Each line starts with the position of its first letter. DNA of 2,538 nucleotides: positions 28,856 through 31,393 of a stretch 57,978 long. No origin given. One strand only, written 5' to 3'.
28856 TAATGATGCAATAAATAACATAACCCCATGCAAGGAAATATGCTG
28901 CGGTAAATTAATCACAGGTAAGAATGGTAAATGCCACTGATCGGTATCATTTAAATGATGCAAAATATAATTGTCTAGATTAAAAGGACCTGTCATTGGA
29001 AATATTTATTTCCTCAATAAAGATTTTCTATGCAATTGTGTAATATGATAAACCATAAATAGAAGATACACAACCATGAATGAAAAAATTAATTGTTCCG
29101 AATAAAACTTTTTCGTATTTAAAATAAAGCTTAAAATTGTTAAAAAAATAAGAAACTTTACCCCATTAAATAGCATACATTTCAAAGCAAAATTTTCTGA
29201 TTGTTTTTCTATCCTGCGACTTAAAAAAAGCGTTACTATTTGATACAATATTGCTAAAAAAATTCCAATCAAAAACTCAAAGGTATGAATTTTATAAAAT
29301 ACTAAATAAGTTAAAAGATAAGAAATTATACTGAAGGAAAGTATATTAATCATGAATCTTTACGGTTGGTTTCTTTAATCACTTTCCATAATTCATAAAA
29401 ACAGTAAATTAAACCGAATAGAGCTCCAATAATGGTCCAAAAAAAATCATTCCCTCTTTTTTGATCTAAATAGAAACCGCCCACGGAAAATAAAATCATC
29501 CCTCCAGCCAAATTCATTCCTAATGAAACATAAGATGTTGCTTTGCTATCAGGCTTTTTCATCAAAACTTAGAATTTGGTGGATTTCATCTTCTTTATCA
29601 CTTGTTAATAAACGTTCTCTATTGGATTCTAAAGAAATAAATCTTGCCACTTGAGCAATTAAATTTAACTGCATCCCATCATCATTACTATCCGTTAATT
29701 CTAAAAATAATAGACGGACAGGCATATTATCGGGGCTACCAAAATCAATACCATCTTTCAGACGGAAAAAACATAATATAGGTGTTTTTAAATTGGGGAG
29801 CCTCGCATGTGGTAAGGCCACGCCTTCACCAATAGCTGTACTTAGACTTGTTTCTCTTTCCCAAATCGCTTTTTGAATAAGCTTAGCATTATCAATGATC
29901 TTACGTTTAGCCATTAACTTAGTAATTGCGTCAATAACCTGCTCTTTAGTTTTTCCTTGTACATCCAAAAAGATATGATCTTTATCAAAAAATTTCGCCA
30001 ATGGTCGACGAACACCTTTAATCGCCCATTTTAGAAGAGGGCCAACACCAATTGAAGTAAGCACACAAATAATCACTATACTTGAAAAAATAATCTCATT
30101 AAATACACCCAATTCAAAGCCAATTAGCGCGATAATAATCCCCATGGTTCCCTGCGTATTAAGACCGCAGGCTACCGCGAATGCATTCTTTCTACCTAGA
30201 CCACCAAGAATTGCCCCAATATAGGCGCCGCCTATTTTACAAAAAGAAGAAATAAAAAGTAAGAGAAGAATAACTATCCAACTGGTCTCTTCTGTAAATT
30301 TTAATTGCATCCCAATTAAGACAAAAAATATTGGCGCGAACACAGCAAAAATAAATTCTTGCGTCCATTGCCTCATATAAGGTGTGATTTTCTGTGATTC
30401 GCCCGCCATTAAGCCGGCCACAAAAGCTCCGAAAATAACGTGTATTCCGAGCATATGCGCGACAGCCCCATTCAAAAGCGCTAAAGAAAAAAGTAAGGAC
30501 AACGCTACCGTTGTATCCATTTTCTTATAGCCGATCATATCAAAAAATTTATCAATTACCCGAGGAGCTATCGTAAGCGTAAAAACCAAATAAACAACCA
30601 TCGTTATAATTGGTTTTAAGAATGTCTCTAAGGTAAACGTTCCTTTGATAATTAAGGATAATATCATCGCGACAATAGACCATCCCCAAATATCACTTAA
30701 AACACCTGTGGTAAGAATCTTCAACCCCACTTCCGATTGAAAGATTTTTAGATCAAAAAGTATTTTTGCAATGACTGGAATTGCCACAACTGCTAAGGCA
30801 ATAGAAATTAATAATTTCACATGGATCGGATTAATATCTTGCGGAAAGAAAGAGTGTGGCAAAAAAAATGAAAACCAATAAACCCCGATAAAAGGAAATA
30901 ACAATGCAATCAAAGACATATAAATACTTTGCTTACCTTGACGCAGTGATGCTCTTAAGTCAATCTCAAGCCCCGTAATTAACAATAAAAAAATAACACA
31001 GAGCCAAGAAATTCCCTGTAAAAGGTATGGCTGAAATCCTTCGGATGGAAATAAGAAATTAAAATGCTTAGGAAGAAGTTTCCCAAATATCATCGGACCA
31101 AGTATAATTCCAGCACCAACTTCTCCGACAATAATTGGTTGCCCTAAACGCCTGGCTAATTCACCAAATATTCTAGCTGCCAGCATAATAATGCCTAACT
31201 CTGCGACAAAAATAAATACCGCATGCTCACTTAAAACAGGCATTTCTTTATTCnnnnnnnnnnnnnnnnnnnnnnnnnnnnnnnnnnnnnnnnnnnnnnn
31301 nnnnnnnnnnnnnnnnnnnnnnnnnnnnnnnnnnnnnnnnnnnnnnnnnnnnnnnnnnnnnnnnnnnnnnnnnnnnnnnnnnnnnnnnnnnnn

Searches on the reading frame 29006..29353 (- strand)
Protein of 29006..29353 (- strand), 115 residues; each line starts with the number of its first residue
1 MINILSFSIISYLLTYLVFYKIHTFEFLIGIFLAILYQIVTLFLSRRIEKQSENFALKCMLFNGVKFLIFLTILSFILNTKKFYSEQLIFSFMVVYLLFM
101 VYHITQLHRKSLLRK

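Call 4: search_protein_families(library=pfam, proteins=[window:29006-29353:-], max_evalue=0.01)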
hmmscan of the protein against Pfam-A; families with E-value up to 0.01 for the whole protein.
window:29006-29353:- (115 aa): 0 families

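Call 70: search_protein_families(library=ncbifam, proteins=[window:29006-29353:-], max_evalue=0.001)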
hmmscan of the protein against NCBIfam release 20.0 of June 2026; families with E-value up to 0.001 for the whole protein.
window:29006-29353:- (115 aa): 0 families

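Call 71: search_protein_families(library=pfam, proteins=[window:29006-29353:-], max_evalue=1)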
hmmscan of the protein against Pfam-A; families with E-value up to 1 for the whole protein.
window:29006-29353:- (115 aa): 3 families
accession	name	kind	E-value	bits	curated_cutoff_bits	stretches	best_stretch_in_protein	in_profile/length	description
PF01435.24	Peptidase_M48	-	0.043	14.1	20.3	1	9-60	93-151/186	Peptidase family M48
PF11696.13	DUF3292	-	0.35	9.6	25.7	1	4-65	325-386/648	Protein of unknown function (DUF3292)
PF21596.3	Bd2520-like_N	-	0.42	11.4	27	0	11-27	10-26/51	Lactoylglutathione lyase, putative-like, N-terminal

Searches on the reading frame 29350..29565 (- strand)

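Call 70: search_protein_families(library=ncbifam, proteins=[window:29350-29565:-], max_evalue=0.001)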
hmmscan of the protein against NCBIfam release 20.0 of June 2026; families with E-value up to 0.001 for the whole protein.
window:29350-29565:- (71 aa): 0 families

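Call 71: search_protein_families(library=pfam, proteins=[window:29350-29565:-], max_evalue=1)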
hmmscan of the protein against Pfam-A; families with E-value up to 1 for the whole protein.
window:29350-29565:- (71 aa): 3 families
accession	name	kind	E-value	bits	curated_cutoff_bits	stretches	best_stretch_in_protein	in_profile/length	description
PF09527.15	ATPase_gene1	-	1.6e-09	38.2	26.6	1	12-61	4-53/54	Putative F0F1-ATPase subunit Ca2+/Mg2+ transporter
PF07444.16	Ycf66_N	-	0.00021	21.8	22.3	1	20-58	9-47/76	Ycf66 protein N-terminus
PF17353.8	DUF5381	-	0.12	12.6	26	1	13-65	18-65/170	Family of unknown function (DUF5381)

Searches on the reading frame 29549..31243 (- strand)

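Call 4: search_protein_families(library=pfam, proteins=[window:29549-31243:-], max_evalue=0.01)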
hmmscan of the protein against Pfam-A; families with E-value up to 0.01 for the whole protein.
window:29549-31243:- (564 aa): 2 families
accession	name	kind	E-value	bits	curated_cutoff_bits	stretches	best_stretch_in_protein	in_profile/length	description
PF00999.27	Na_H_Exchanger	-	3.2e-43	148.5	26.2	1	22-406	6-375/375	Sodium/hydrogen exchanger, transmembrane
PF00359.27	PTS_EIIA_2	-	9.1e-36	123.4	27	1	418-559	2-142/144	Phosphoenolpyruvate-dependent sugar phosphotransferase system, EIIA 2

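Call 5: search_protein_families(library=ncbifam, proteins=[window:29549-31243:-], max_evalue=0.01)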
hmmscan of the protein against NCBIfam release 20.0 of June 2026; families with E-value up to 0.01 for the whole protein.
window:29549-31243:- (564 aa): 10 families
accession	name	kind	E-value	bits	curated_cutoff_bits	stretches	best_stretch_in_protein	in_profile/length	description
TIGR00932.1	2a37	subfamily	3.9e-34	118.4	238.3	1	21-314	2-274/275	monovalent cation:proton antiporter-2 (CPA2) family protein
TIGR00848.1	fruA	subfamily_domain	4.2e-24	84.9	103.5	1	418-541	1-125/129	fructose PTS transporter subunit IIA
TIGR01419.1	nitro_reg_IIA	equivalog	9.7e-20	70.9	138.7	1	416-559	3-144/145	PTS IIA-like nitrogen regulatory protein PtsN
NF007389.0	PRK09913.1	equivalog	8e-16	58.3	151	1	419-556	4-140/148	PTS fructose transporter subunit IIA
NF008145.0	PRK10896.1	equivalog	8.2e-15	54.9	221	1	427-559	22-154/161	PTS IIA-like nitrogen regulatory protein PtsN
NF007293.0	PRK09765.1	equivalog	5.4e-11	41.7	763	1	415-559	4-150/639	PTS 2-O-a-mannosyl-D-glycerate transporter subunit IIABC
NF045626.1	FeTrans_MagA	equivalog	1.1e-07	31.2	700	1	17-393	12-363/386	iron transporter MagA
NF008319.0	PRK11109.1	equivalog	1.2e-05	24.7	302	1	421-560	6-141/376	fused PTS fructose transporter subunit IIA/HPr protein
NF010351.0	PRK13779.1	equivalog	0.00028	19.8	766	1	422-560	7-141/503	bifunctional PTS system fructose-specific transporter subunit IIA/HPr protein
NF007358.0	PRK09854.1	equivalog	0.0052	16.9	192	0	417-559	5-145/147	PTS mannitol transporter subunit IIA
